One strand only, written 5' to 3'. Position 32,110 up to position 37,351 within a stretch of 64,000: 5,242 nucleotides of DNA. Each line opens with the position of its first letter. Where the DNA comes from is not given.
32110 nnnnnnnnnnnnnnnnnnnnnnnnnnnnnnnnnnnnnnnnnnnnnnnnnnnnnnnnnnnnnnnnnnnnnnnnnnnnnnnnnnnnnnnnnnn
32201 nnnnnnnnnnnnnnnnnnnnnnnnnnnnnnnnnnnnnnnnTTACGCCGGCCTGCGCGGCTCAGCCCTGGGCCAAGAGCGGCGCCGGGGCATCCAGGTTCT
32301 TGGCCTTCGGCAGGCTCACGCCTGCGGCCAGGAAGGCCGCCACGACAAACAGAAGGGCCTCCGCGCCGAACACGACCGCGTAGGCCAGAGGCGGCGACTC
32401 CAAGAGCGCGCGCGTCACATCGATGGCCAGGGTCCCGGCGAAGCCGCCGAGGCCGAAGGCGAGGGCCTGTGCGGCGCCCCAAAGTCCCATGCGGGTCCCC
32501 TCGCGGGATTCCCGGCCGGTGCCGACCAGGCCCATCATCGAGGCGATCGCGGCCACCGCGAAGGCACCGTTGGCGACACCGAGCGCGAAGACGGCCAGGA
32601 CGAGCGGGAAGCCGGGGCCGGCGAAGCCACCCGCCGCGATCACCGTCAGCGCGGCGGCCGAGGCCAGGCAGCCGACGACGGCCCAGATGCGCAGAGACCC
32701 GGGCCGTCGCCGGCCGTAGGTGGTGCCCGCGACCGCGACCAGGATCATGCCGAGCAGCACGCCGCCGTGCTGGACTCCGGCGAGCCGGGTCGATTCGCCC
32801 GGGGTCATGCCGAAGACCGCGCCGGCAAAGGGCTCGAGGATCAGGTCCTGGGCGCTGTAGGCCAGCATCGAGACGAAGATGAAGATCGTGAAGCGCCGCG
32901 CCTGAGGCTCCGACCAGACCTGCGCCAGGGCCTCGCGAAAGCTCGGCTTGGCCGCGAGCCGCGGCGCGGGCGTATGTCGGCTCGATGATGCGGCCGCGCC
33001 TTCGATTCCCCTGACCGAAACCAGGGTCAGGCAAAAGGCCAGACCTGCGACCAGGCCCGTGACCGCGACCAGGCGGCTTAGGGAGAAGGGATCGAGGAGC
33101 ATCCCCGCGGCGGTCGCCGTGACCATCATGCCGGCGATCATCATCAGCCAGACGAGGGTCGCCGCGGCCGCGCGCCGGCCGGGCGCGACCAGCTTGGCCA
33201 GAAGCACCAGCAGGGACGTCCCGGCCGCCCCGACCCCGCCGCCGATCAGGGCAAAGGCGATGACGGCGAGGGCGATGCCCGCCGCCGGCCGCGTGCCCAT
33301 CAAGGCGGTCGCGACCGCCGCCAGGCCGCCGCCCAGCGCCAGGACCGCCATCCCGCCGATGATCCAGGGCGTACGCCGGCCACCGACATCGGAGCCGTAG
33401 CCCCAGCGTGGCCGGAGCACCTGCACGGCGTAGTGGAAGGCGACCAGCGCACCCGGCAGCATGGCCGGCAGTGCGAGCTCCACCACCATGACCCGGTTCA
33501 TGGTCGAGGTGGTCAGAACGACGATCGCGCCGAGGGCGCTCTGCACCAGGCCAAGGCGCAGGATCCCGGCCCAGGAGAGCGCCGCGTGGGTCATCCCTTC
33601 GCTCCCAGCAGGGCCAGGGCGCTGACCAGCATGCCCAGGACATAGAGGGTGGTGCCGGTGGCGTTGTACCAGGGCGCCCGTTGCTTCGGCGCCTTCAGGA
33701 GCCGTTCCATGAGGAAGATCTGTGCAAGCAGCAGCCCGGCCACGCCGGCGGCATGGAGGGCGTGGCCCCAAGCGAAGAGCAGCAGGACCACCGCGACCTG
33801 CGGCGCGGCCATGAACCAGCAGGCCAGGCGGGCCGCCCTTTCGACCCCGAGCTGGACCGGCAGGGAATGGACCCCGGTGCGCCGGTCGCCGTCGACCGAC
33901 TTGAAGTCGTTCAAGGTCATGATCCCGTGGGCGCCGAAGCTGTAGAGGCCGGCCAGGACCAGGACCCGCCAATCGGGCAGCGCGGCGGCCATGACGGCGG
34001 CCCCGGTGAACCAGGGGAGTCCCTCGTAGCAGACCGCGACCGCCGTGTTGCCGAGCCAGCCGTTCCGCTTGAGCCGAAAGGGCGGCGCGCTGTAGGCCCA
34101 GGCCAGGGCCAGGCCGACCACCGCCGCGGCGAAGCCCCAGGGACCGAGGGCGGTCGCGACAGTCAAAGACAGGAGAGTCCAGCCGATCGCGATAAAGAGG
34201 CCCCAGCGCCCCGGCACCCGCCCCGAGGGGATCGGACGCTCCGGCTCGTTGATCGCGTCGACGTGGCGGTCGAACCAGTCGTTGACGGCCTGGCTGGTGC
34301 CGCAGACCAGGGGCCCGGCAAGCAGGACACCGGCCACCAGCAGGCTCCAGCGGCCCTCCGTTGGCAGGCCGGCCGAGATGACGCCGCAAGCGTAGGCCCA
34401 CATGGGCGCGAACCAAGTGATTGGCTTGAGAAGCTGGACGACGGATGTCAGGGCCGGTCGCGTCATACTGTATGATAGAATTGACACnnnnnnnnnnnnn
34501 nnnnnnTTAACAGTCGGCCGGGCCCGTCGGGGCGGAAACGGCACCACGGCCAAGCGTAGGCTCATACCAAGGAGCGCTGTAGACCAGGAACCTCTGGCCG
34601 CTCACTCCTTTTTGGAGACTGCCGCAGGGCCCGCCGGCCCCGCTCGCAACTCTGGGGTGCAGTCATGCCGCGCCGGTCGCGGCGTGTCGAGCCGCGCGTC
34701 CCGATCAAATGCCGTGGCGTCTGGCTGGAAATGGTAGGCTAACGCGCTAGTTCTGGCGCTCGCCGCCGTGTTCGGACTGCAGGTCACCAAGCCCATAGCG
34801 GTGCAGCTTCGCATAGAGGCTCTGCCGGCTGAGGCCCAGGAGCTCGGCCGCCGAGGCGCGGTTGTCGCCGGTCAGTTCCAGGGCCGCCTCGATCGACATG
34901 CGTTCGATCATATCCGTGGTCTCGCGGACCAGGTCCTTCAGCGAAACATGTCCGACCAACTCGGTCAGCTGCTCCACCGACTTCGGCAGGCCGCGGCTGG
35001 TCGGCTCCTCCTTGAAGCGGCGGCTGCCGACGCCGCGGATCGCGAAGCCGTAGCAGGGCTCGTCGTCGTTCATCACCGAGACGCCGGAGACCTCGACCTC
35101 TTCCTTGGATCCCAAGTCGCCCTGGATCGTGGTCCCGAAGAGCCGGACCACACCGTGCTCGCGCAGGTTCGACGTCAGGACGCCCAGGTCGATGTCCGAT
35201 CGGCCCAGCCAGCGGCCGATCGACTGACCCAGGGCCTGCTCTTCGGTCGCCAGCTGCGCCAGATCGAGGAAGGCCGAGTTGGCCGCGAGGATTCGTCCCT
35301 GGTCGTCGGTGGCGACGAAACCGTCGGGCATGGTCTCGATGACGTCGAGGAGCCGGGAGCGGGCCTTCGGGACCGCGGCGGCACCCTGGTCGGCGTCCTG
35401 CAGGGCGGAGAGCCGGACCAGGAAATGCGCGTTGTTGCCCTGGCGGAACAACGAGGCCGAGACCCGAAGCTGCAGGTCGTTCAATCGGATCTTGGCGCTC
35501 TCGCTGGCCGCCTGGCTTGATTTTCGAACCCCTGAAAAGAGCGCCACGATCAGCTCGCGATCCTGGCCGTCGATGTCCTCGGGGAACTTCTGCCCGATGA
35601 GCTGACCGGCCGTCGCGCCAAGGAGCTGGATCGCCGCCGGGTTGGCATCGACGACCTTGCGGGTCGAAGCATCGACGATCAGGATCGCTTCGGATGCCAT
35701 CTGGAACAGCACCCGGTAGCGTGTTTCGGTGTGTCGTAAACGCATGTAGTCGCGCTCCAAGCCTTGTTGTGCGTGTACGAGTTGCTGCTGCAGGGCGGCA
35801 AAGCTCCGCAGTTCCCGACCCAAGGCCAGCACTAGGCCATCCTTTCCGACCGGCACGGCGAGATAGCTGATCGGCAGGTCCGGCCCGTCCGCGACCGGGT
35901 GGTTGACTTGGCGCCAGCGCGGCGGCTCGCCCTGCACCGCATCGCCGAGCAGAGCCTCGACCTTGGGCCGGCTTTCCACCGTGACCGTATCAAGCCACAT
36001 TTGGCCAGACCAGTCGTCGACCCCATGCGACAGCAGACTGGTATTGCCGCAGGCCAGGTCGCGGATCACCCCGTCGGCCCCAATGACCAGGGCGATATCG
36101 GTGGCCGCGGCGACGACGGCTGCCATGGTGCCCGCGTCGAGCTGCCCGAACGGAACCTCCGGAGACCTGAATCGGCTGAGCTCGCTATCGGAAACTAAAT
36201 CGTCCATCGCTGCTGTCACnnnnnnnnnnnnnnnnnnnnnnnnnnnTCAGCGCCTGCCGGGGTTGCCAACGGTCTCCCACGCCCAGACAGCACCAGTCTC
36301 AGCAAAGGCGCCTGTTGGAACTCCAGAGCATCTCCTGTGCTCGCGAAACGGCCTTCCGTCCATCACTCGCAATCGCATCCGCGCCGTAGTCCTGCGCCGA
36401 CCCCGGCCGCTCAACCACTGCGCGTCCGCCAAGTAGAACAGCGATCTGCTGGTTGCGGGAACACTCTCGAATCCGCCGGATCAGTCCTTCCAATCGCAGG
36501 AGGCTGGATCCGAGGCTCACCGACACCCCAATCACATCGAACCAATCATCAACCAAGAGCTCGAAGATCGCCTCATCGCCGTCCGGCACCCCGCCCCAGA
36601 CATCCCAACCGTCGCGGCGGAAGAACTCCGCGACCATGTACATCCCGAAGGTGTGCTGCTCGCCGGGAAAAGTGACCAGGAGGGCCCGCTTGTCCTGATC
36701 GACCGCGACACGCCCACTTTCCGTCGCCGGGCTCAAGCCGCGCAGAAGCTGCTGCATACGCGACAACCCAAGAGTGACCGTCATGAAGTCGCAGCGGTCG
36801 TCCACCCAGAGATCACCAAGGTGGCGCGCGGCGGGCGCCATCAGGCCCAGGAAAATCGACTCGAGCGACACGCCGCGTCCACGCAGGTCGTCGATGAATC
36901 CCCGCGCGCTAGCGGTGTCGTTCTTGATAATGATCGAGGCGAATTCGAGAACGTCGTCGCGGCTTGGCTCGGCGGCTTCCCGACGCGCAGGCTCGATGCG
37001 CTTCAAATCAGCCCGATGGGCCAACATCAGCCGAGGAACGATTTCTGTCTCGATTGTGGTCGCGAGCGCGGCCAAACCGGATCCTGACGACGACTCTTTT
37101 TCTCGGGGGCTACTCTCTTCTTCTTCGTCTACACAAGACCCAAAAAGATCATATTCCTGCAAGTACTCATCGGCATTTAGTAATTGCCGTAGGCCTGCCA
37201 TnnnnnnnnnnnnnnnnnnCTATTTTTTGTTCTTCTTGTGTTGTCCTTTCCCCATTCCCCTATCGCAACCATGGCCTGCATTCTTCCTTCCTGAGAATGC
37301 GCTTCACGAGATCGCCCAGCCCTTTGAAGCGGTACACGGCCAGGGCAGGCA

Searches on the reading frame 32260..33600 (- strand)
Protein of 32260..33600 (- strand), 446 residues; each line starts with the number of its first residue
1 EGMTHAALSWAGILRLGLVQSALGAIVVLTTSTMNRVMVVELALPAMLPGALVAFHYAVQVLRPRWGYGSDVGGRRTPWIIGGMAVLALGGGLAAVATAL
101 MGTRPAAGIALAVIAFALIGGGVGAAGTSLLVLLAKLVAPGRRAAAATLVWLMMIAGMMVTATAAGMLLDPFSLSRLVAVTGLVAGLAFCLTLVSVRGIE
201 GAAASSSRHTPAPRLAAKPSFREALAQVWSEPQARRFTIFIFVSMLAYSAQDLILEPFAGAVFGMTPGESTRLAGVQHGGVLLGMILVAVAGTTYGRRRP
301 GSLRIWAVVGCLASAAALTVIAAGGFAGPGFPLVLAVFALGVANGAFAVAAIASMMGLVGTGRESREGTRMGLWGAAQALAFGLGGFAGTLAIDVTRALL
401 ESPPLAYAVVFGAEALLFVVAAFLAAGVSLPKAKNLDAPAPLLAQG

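Call 14: search_protein_families(library=pfam, proteins=[window:32260-33600:-])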
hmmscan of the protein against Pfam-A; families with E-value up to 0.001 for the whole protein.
window:32260-33600:- (446 aa): 3 families
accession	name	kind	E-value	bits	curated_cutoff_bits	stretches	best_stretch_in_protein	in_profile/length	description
PF03209.21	PUCC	-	8.7e-93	311.9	21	1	33-429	1-397/401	PUCC protein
PF07690.21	MFS_1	-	3.6e-11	43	33.4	1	52-359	37-323/347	Major Facilitator Superfamily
PF03092.22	BT1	-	0.00014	21.1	22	1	33-237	11-217/432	BT1 family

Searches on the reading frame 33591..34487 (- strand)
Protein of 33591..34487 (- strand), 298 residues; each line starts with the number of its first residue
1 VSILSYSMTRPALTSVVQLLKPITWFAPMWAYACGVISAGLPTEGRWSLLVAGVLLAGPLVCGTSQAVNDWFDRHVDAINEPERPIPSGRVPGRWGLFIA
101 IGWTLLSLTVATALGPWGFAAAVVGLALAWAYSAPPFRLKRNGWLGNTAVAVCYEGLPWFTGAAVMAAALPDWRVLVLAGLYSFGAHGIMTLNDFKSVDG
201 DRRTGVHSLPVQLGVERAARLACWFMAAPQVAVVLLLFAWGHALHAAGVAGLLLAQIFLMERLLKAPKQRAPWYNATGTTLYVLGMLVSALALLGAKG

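Call 14: search_protein_families(library=pfam, proteins=[window:33591-34487:-])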
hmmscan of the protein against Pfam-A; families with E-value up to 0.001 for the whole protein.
window:33591-34487:- (298 aa): 1 family
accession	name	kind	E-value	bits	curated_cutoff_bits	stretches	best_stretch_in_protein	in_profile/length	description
PF01040.23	UbiA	-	2e-37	129.3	34.2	1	33-273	6-241/250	UbiA prenyltransferase family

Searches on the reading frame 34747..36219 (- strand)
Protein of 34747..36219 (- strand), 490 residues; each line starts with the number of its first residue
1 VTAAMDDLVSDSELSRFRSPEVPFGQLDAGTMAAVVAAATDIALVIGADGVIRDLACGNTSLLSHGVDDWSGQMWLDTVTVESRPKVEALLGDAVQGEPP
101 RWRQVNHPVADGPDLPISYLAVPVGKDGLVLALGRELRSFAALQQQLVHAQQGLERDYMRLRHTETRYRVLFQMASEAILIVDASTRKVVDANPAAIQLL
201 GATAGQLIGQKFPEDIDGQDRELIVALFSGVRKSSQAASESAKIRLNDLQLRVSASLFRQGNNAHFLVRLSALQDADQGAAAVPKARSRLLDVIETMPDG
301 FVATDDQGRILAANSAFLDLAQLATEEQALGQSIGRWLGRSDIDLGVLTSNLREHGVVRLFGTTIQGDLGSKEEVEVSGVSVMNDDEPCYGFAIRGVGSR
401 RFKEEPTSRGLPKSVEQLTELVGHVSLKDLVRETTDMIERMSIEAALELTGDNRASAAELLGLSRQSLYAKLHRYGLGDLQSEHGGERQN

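Call 3: search_protein_families(library=pfam, proteins=[window:34747-36219:-])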
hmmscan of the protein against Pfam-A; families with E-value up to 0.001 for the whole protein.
window:34747-36219:- (490 aa): 6 families
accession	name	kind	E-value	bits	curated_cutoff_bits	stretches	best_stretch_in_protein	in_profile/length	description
PF00989.32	PAS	-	1.4e-22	80.3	22.6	2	167-278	2-101/113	PAS fold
PF13188.13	PAS_8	-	9.4e-19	67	21.8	2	167-217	2-52/65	PAS domain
PF08448.16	PAS_4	-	3e-15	56.9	23.1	1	39-136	4-104/110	PAS fold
PF13426.13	PAS_9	-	2.6e-12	47.4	27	1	177-267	2-93/103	PAS domain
PF02954.25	HTH_8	-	5e-11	42.6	22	1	437-475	4-42/42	Bacterial regulatory protein, Fis family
PF24820.1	Diguanyl_cycl_sensor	-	2e-08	34.6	28.1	0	172-230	2-59/109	Diguanylate cyclase-like sensor domain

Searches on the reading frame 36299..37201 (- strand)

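Call 3: search_protein_families(library=pfam, proteins=[window:36299-37201:-])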
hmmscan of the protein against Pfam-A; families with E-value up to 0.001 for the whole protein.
window:36299-37201:- (300 aa): 1 family
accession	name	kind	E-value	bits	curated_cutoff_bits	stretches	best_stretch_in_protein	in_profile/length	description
PF02310.24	B12-binding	-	7.7e-13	48.8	32.1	1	172-285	2-117/121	B12 binding domain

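Call 34: search_protein_families(library=ncbifam, max_evalue=0.001, proteins=[window:36299-37201:-])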
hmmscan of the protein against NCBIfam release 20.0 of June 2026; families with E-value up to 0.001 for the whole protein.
window:36299-37201:- (300 aa): 2 families
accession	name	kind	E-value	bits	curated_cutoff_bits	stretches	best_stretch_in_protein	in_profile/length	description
NF052513.1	TransRegCarH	equivalog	0.00019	20.8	400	1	87-208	87-202/274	HTH-type transcriptional repressor CarH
NF047996.1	corrin_MtgC_2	exception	0.0004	19.9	370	1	174-288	93-206/212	glycine betaine-specific corrinoid protein MtgC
